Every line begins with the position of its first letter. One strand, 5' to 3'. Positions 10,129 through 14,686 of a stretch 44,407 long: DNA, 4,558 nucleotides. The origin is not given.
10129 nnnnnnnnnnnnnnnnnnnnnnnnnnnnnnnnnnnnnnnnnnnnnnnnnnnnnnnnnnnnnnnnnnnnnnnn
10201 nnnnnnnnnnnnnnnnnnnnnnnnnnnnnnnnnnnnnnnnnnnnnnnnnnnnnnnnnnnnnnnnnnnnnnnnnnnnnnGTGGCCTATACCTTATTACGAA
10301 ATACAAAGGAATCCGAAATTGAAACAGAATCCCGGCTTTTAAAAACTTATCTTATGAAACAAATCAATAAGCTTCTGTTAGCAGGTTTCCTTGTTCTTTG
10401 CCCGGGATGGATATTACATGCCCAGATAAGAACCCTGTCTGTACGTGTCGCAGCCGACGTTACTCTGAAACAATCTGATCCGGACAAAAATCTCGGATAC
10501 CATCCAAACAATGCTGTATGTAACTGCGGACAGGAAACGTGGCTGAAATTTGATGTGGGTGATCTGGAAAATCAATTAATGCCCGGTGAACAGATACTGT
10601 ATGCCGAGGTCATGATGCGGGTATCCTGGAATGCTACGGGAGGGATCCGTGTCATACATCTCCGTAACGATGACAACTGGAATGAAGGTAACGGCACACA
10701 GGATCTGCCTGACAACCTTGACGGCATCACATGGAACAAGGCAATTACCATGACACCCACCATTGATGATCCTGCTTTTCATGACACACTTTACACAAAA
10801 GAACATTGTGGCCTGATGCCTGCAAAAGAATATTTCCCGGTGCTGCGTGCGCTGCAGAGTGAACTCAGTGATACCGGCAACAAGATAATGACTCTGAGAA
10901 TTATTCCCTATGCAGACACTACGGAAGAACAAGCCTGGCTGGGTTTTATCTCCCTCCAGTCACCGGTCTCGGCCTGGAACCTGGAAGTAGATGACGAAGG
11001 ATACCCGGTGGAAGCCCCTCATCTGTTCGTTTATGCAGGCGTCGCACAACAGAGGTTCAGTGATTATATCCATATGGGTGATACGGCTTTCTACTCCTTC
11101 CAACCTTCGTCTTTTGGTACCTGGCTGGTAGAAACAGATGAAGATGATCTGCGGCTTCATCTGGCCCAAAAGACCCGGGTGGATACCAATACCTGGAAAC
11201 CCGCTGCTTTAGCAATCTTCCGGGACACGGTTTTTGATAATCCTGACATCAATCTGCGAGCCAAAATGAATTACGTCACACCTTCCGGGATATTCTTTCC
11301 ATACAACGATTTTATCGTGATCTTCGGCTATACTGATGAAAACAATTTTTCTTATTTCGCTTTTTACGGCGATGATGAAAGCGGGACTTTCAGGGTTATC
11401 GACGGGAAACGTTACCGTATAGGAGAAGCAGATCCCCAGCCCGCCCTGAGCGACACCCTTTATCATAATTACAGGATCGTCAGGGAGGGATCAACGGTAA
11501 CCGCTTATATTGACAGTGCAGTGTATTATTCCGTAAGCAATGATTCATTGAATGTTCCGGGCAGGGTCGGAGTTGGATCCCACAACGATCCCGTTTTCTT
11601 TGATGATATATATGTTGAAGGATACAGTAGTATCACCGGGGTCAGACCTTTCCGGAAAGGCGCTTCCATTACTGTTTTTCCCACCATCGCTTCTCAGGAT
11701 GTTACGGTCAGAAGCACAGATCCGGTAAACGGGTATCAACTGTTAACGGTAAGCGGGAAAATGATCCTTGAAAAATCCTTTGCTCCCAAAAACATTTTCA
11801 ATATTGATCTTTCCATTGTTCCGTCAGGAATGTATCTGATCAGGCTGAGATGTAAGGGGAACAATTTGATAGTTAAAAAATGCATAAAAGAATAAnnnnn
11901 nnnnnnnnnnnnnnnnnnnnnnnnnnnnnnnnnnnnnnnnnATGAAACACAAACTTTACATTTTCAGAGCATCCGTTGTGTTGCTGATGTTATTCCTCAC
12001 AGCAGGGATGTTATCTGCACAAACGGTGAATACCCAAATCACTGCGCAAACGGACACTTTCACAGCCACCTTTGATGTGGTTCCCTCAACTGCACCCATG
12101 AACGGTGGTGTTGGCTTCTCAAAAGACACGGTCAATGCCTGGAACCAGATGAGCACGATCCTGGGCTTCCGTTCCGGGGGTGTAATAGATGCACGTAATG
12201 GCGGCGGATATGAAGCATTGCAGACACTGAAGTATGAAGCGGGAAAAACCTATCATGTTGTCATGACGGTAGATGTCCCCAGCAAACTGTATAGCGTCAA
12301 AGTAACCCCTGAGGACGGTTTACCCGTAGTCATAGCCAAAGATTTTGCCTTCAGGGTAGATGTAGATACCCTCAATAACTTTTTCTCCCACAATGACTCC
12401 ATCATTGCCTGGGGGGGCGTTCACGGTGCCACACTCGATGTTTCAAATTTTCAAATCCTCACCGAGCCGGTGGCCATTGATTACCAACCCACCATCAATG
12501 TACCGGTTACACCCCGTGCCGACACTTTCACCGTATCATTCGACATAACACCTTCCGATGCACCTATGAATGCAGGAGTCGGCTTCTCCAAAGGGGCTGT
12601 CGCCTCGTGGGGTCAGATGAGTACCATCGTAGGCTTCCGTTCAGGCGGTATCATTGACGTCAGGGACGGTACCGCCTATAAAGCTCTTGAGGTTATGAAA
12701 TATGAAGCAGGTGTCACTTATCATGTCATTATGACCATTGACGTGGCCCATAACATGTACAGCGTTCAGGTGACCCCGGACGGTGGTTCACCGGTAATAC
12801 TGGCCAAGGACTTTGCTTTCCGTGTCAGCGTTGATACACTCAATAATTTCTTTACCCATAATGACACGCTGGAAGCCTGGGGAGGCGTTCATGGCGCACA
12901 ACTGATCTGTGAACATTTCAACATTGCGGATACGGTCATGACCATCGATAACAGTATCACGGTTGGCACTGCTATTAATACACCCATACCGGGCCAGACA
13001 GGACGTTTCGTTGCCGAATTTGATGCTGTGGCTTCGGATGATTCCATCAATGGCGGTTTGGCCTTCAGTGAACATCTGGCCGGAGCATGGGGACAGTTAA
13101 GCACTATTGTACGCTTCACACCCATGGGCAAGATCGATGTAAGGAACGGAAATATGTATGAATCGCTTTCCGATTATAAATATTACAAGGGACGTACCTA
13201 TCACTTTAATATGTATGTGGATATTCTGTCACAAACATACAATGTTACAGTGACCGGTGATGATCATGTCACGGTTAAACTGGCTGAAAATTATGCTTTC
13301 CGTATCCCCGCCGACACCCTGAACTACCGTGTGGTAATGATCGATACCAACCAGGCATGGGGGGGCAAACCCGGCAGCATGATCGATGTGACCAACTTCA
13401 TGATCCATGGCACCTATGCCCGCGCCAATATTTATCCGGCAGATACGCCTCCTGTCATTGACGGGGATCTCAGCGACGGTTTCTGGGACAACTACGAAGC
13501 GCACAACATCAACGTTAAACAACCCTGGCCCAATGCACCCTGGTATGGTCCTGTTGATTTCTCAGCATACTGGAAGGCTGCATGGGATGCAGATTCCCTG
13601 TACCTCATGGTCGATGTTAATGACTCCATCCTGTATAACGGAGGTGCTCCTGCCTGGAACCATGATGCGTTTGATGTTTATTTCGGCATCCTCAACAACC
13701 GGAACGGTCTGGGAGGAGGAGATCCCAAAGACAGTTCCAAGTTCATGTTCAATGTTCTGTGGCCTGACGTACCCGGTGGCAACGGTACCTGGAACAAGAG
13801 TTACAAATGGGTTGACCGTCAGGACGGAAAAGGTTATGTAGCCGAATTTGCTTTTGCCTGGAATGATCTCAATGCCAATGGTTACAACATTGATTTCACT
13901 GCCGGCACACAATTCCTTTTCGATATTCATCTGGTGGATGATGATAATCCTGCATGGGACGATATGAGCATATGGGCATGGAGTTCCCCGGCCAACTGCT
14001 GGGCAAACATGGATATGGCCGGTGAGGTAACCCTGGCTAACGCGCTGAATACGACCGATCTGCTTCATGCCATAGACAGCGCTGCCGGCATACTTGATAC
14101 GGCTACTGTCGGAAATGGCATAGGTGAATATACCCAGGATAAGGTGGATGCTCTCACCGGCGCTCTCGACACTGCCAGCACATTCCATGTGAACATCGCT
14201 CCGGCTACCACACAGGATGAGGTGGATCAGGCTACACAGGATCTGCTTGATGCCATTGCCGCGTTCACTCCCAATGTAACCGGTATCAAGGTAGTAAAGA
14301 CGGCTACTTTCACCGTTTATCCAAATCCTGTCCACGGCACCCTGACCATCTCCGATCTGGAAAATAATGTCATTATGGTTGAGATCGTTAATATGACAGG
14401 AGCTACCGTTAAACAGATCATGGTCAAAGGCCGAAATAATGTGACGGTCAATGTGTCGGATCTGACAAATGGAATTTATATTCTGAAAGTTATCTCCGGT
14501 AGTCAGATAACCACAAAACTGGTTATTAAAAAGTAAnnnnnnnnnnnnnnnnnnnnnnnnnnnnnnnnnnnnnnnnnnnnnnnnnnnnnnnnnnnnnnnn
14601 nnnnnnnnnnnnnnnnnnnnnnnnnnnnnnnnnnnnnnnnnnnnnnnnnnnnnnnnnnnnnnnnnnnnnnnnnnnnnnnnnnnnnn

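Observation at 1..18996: GH88 plus GH78-like locus with no recognisable polysaccharide lyase; several unknown secreted proteins are lyase candidates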

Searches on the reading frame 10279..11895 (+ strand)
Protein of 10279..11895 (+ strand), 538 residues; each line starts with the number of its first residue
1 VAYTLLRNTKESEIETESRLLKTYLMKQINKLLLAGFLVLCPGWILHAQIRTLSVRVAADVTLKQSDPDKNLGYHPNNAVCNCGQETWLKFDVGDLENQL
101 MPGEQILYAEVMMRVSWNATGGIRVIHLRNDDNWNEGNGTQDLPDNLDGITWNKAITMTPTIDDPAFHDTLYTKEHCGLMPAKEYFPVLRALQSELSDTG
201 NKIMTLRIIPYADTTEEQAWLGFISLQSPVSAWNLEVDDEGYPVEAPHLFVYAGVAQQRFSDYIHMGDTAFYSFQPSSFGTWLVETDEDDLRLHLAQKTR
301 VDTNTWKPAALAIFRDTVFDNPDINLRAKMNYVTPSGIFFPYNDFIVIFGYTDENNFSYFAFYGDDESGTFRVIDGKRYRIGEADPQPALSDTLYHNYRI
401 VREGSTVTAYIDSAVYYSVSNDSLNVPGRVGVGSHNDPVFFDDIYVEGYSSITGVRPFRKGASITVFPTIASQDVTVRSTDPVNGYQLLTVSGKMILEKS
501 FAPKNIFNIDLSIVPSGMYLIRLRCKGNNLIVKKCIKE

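Call 3: search_protein_families(library=pfam, proteins=[window:10279-11895:+], max_evalue=0.01)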
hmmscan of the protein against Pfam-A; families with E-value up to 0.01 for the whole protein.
window:10279-11895:+ (538 aa): 2 families
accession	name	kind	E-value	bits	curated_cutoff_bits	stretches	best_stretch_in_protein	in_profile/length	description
PF18962.6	Por_Secre_tail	-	0.00016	22.3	27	1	467-536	2-74/75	Secretion system C-terminal sorting domain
PF06439.18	3keto-disac_hyd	-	0.0055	17.2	26.8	1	314-446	46-186/187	3-keto-disaccharide hydrolase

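Call 5: search_protein_families(library=ncbifam, proteins=[window:10279-11895:+], max_evalue=0.01)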
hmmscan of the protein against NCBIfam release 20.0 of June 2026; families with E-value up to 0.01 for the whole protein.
window:10279-11895:+ (538 aa): 1 family
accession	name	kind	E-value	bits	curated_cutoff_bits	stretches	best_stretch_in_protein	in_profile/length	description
TIGR04183.1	Por_Secre_tail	domain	7.9e-06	25.8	23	1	475-537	13-71/72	T9SS type A sorting domain-containing protein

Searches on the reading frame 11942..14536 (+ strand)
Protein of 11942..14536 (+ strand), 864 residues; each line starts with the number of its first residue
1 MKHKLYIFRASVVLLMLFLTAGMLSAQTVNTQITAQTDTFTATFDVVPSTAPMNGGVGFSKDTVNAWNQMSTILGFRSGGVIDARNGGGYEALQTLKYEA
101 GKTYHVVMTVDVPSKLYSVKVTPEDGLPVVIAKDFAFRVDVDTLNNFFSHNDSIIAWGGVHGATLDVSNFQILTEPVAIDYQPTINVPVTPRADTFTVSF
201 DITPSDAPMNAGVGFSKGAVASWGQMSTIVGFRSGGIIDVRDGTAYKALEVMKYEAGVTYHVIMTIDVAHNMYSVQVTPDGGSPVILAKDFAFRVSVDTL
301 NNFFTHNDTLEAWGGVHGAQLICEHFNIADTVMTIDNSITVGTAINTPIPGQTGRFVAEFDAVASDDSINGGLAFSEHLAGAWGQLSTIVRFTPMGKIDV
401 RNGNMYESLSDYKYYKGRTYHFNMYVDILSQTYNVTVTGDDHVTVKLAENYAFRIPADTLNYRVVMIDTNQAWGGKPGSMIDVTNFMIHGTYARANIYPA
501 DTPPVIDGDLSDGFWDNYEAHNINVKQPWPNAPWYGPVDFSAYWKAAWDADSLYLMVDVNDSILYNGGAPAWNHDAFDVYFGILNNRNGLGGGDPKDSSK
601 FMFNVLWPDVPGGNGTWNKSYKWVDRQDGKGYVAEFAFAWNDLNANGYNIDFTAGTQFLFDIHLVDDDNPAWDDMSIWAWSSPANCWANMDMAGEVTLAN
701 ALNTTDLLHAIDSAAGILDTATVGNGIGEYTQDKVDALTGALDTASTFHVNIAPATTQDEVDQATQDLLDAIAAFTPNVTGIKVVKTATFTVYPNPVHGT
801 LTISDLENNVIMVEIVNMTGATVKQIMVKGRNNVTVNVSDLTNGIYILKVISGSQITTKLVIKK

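Call 3: search_protein_families(library=pfam, proteins=[window:11942-14536:+], max_evalue=0.01)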
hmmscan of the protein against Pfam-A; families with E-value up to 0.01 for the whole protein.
window:11942-14536:+ (864 aa): 5 families
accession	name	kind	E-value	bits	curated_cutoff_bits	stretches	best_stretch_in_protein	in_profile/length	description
PF22585.3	Sialidase-like_CBM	-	6e-20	72.2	27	3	35-123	36-119/156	Sialidase-like, CBM domain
PF06452.16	CBM9_1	-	1.2e-15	58.3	23.4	1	506-700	1-184/185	Carbohydrate family 9 binding domain-like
PF18962.6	Por_Secre_tail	-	8.4e-15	55.3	27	1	792-862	1-75/75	Secretion system C-terminal sorting domain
PF07564.17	DUF1542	-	0.0022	18.4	24.3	1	736-780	33-77/77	Domain of Unknown Function (DUF1542)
PF07554.19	FIVAR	-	0.0062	17.6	29.2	0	726-775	20-70/71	FIVAR domain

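Call 5: search_protein_families(library=ncbifam, proteins=[window:11942-14536:+], max_evalue=0.01)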
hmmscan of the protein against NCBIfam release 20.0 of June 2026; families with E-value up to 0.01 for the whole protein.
window:11942-14536:+ (864 aa): 3 families
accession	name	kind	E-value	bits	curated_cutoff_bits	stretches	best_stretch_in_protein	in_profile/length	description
TIGR04183.1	Por_Secre_tail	domain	2.7e-12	46.5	23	1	792-863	1-71/72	T9SS type A sorting domain-containing protein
NF038113.1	T9SSA_dep_M36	equivalog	3.5e-11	42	885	1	779-863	782-868/869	T9SS-dependent M36 family metallopeptidase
NF052644.1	T9SS_DNase_Rie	equivalog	3.9e-05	23.1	260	1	746-864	133-251/251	T9SS-dependent surface endonuclease, AS87_RS02955 family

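Call 88: search_solved_structures(query=window:11942-14536:+, max_evalue=1)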
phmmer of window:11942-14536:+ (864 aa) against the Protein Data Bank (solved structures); distinct sequences matched with E-value up to 1: 5.
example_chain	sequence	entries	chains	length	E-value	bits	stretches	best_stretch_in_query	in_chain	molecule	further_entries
1i82_A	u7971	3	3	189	1.5e-07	33.1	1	503-696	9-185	ENDO-1,4-BETA-XYLANASE A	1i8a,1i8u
8glj_D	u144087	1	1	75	0.0026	19.2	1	789-863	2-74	Por secretion system C-terminal sorting domain-containing protein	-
7nwn_AAA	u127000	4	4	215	0.0083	17.5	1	495-582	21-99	Beta-xylanase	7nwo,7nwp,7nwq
8glk_D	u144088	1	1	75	0.01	17.2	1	791-862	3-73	Endonuclease I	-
2jnk_A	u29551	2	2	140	0.24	12.7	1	704-776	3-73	Hyalurononglucosaminidase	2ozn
